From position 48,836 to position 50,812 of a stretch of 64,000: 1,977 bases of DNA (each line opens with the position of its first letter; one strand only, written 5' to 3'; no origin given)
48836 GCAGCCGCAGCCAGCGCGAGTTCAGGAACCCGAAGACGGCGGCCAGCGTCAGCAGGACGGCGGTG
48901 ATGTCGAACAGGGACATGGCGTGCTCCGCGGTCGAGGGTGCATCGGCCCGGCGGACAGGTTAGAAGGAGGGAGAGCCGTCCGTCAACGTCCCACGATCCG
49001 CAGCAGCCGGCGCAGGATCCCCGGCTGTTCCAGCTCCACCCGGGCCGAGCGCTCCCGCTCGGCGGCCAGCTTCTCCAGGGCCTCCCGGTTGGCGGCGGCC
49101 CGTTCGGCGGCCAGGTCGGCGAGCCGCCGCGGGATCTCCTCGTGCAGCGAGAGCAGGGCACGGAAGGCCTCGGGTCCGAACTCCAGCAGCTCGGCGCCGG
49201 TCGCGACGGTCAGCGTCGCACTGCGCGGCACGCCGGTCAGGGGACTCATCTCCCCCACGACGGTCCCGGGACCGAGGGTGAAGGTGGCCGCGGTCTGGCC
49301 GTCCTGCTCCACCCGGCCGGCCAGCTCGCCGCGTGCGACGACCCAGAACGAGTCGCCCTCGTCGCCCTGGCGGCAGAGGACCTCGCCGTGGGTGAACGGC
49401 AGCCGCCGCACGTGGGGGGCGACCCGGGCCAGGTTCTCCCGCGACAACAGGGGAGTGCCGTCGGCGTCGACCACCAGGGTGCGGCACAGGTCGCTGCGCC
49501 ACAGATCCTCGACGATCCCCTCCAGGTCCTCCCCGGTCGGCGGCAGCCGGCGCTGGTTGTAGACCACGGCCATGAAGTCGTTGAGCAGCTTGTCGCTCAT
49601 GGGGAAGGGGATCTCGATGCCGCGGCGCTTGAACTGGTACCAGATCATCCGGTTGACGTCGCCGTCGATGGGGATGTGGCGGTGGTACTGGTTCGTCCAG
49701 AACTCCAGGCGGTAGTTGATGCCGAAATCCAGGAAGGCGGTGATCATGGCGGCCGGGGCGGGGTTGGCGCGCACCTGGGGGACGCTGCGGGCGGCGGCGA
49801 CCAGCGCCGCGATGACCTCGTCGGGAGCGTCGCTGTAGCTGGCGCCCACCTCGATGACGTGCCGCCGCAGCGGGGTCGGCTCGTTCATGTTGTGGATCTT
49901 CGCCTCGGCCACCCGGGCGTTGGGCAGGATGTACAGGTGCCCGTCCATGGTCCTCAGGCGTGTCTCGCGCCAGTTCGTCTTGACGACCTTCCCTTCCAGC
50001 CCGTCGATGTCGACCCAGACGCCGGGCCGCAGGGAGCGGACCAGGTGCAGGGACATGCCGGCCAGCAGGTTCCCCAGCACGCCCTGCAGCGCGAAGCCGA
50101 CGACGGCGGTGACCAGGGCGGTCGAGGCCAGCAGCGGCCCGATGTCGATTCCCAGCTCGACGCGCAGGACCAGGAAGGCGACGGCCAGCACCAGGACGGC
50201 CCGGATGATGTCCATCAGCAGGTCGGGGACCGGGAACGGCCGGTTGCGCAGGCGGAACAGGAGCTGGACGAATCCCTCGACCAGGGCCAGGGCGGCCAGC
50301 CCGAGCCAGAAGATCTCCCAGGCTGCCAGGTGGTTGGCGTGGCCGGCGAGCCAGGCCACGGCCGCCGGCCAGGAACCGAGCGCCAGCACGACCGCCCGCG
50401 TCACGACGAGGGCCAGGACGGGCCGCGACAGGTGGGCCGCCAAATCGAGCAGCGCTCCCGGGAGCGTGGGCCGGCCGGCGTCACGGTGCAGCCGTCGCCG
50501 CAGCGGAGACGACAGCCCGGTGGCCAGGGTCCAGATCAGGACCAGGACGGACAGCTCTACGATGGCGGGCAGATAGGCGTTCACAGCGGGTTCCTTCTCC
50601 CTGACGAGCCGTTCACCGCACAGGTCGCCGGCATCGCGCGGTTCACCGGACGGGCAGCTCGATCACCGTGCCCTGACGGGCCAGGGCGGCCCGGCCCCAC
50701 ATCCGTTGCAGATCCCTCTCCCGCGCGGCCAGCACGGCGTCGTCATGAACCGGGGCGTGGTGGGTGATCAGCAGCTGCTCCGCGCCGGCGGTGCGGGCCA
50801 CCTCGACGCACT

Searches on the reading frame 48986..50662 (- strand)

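Call 77: search_protein_families(library=pfam, proteins=[window:48986-50662:-], max_evalue=0.0001)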
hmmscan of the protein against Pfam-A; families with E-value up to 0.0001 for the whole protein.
window:48986-50662:- (559 aa): 3 families
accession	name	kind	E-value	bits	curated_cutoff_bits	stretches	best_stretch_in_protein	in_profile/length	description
PF00027.35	cNMP_binding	-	1.2e-17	64.1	27.5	1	423-505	4-87/89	Cyclic nucleotide-binding domain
PF00924.24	MS_channel_2nd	-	2.6e-13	50.3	20.2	1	195-260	2-67/68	Mechanosensitive ion channel, beta-domain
PF21082.3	MS_channel_3rd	-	2.2e-11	44.5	21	1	269-351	2-88/88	Mechanosensitive ion channel MscS, C-terminal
